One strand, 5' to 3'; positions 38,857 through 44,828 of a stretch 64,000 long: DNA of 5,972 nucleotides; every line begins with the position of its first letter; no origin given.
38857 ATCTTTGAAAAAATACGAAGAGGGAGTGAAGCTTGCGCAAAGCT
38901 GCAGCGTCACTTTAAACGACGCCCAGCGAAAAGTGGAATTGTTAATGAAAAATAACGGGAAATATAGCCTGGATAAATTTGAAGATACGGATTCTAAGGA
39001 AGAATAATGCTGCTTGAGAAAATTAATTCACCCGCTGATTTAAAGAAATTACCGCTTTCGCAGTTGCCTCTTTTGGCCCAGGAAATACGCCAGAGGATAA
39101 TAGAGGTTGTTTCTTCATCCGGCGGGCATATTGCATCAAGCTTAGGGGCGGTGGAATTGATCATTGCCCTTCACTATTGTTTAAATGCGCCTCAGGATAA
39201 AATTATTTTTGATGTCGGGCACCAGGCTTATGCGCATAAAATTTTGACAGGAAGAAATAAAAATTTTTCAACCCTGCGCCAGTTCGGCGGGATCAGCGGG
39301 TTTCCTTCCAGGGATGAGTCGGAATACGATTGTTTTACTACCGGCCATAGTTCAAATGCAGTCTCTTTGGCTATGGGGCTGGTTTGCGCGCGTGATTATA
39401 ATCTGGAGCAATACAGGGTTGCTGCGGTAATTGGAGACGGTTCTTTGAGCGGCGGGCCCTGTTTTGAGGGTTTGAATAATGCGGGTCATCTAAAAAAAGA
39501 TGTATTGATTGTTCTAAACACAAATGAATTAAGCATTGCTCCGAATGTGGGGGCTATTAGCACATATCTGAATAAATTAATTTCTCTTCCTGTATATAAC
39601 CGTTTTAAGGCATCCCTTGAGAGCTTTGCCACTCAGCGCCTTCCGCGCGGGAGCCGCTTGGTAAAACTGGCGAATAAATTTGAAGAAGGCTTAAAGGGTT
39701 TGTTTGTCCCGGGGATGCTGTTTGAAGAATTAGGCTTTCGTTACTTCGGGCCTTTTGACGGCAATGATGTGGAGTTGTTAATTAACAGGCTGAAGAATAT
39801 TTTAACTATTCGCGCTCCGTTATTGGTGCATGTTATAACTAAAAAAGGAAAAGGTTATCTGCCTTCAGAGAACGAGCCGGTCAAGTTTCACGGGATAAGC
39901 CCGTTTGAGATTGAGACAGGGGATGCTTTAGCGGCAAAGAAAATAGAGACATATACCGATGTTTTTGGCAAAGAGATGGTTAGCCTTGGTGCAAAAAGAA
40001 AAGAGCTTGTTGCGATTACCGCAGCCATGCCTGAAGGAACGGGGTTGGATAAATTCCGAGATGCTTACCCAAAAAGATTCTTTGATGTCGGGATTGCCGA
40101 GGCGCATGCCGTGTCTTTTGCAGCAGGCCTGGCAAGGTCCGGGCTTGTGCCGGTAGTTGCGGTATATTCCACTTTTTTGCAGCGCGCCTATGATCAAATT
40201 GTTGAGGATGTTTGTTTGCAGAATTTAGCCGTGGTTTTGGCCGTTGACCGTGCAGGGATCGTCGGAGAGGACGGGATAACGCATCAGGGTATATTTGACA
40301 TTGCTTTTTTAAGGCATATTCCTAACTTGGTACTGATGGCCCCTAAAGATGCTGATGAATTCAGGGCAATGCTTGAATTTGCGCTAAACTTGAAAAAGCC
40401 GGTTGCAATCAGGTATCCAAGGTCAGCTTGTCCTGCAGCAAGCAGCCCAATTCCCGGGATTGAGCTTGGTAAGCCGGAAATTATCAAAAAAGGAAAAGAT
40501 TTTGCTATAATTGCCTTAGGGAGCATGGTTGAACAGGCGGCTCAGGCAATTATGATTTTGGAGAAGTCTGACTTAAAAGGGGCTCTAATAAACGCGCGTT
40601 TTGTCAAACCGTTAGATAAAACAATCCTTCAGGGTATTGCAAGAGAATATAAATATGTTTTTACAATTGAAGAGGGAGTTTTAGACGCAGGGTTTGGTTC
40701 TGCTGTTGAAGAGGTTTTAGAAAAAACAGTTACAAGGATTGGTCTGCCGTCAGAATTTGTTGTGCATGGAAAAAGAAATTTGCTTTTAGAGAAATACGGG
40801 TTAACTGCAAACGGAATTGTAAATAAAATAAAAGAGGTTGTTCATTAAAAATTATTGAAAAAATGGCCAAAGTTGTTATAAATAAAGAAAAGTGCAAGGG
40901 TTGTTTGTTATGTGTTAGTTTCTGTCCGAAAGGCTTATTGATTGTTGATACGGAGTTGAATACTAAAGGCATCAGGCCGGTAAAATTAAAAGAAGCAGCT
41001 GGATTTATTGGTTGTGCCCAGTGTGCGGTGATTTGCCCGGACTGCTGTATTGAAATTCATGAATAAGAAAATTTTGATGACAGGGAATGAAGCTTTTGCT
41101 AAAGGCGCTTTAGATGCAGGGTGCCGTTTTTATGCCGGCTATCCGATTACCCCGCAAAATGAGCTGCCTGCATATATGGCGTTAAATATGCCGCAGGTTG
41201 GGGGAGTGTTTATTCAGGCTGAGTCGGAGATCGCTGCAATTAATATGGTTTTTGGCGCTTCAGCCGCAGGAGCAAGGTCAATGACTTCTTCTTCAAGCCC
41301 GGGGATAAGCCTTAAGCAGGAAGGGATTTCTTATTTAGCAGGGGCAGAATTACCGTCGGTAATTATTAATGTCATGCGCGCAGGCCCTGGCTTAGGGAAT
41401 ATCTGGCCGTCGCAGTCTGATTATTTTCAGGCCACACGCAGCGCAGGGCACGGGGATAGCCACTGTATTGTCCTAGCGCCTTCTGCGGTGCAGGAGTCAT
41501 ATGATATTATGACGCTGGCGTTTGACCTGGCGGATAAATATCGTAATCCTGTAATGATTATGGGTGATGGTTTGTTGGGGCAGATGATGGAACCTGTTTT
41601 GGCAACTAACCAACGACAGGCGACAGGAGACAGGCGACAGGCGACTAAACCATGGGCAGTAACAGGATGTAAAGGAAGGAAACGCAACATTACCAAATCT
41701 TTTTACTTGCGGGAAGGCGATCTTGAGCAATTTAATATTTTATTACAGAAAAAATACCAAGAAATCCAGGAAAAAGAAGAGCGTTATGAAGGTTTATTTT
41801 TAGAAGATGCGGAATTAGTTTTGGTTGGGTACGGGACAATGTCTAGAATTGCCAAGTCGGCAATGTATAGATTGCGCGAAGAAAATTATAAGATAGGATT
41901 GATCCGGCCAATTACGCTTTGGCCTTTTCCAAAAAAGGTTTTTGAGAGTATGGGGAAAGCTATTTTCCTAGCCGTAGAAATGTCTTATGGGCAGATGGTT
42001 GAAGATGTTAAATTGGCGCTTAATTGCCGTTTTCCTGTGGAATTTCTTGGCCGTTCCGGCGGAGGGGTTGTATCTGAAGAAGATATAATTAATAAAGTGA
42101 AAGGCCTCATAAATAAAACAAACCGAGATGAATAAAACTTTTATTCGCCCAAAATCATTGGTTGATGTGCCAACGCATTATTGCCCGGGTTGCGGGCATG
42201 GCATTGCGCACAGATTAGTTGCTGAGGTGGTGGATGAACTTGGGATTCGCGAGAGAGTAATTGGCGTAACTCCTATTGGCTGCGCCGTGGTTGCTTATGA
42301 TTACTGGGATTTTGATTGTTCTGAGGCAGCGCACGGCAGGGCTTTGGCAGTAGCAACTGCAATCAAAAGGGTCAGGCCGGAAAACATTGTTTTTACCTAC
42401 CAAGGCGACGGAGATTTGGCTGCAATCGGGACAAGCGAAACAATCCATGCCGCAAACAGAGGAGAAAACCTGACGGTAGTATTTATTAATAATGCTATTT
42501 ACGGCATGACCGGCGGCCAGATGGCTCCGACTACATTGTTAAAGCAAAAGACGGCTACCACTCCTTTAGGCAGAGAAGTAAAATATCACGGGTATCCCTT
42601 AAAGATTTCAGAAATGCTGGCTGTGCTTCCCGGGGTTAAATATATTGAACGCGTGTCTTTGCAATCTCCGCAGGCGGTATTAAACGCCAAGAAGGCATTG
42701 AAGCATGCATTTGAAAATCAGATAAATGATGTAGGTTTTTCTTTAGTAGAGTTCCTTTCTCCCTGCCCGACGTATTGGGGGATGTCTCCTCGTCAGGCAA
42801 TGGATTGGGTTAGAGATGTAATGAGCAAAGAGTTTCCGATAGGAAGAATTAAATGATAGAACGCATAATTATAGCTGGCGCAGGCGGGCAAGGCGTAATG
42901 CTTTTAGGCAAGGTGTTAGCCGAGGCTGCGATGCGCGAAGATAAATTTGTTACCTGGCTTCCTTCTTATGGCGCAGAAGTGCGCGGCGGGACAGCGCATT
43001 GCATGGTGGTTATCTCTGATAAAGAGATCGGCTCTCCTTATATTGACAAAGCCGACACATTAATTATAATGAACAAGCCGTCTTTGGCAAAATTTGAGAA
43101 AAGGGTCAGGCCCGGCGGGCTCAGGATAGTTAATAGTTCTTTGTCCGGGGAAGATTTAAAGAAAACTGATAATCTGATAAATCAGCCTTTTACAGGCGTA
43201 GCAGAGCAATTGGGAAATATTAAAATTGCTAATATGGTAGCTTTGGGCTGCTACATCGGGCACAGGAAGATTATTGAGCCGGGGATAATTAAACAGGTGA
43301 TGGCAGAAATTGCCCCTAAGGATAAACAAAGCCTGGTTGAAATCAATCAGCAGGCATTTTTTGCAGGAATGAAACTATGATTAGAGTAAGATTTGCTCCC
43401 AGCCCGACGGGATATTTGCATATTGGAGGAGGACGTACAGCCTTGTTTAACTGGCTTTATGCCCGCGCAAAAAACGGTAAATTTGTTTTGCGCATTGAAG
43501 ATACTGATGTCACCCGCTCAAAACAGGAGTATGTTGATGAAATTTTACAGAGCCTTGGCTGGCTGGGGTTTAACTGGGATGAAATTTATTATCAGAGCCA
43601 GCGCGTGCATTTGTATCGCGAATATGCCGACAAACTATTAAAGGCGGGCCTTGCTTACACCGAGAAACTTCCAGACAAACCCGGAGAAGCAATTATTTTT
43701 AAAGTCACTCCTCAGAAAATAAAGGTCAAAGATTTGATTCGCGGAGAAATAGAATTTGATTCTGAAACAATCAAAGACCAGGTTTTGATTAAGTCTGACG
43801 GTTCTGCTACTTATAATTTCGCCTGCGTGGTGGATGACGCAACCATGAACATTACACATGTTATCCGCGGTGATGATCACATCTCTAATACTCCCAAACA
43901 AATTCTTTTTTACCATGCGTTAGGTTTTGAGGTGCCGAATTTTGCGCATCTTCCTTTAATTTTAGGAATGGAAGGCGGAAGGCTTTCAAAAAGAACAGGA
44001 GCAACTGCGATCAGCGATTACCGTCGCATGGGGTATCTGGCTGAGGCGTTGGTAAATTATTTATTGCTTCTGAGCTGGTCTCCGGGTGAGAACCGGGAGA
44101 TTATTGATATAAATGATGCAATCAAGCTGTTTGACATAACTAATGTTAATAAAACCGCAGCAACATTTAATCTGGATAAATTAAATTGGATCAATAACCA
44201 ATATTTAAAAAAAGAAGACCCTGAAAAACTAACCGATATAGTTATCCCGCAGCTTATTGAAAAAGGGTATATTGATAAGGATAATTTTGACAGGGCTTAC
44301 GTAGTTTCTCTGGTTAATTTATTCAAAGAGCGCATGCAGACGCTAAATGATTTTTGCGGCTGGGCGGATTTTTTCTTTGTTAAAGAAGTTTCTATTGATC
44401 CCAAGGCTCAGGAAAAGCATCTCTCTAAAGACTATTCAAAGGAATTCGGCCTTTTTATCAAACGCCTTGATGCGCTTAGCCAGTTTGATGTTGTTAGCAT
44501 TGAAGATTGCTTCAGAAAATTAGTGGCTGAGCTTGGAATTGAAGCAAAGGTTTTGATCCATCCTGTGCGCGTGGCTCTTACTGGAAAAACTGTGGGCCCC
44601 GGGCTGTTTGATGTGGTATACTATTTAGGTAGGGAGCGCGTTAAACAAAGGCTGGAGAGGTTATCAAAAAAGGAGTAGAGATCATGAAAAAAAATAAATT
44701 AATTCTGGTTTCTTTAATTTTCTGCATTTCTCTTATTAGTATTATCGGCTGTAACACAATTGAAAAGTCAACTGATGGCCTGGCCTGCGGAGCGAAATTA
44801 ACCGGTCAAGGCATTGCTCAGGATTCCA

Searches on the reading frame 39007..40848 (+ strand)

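Call 35: search_protein_families(library=pfam, proteins=[window:39007-40848:+], max_evalue=0.001)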
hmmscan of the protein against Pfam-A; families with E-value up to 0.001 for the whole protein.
window:39007-40848:+ (613 aa): 3 families
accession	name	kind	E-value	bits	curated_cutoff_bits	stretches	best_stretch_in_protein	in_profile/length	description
PF13292.11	DXP_synthase_N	-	2.2e-110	368.7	21.2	1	3-278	1-274/274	1-deoxy-D-xylulose-5-phosphate synthase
PF02779.29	Transket_pyr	-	1.1e-45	155.9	27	1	315-475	4-172/174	Transketolase, pyrimidine binding domain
PF02780.25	Transketolase_C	-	2e-22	79.8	25.9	1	488-604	1-124/124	Transketolase, C-terminal domain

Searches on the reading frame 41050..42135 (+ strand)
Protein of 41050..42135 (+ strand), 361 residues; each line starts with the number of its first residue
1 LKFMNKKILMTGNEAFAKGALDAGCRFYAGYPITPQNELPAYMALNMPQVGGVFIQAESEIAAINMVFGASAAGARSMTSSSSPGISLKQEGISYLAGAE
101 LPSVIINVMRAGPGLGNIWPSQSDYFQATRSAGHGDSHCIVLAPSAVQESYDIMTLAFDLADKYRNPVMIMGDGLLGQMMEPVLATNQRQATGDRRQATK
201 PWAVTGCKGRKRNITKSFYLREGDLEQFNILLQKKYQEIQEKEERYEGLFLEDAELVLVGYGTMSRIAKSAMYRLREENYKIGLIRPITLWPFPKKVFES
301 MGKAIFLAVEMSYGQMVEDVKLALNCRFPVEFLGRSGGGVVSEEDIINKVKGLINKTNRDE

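Call 35: search_protein_families(library=pfam, proteins=[window:41050-42135:+], max_evalue=0.001)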
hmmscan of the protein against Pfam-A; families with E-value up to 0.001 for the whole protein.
window:41050-42135:+ (361 aa): 3 families
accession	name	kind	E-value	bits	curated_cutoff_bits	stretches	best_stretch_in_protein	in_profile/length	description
PF01855.24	POR_N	-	7e-52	176.9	27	1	19-189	2-171/231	Pyruvate flavodoxin/ferredoxin oxidoreductase, thiamine diP-bdg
PF17147.9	PFOR_II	-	2e-20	73.5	27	1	254-346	1-102/102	Pyruvate:ferredoxin oxidoreductase core domain II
PF02780.25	Transketolase_C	-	1.5e-05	25.4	25.9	1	253-301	9-57/124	Transketolase, C-terminal domain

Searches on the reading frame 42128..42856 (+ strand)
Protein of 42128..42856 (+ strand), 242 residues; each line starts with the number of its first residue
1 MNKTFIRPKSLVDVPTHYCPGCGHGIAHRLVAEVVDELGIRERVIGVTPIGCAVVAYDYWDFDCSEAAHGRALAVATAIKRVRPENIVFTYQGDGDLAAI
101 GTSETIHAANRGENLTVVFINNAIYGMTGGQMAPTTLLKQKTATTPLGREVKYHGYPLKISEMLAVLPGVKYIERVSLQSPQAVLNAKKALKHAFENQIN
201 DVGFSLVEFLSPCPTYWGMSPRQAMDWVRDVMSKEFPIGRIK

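Call 35: search_protein_families(library=pfam, proteins=[window:42128-42856:+], max_evalue=0.001)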
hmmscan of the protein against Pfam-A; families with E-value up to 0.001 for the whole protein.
window:42128-42856:+ (242 aa): 1 family
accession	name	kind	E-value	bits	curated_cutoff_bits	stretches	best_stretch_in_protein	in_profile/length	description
PF02775.26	TPP_enzyme_C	-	1.6e-18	67.4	21.9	1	66-208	27-150/151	Thiamine pyrophosphate enzyme, C-terminal TPP binding domain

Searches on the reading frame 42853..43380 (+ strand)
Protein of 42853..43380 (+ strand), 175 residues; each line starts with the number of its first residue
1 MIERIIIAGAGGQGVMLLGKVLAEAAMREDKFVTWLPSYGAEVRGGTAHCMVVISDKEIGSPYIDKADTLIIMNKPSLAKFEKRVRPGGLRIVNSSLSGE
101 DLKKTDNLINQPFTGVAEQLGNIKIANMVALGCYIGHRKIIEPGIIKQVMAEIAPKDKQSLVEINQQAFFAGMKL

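Call 35: search_protein_families(library=pfam, proteins=[window:42853-43380:+], max_evalue=0.001)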
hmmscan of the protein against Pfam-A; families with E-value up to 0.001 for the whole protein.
window:42853-43380:+ (175 aa): 1 family
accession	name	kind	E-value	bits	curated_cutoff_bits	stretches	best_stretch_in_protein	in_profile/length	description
PF01558.24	POR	-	1.2e-34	120.4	27.4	1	11-173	1-172/173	Pyruvate ferredoxin/flavodoxin oxidoreductase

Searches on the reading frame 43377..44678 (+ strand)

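Call 35: search_protein_families(library=pfam, proteins=[window:43377-44678:+], max_evalue=0.001)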
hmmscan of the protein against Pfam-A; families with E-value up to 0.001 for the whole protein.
window:43377-44678:+ (433 aa): 2 families
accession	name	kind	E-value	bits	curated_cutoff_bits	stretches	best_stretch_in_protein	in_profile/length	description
PF00749.27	tRNA-synt_1c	-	8.3e-90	301.3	23.4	2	111-271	151-314/314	tRNA synthetases class I (E and Q), catalytic domain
PF19269.4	Anticodon_2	-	1.1e-30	107.3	23.6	1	296-428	9-139/141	Anticodon binding domain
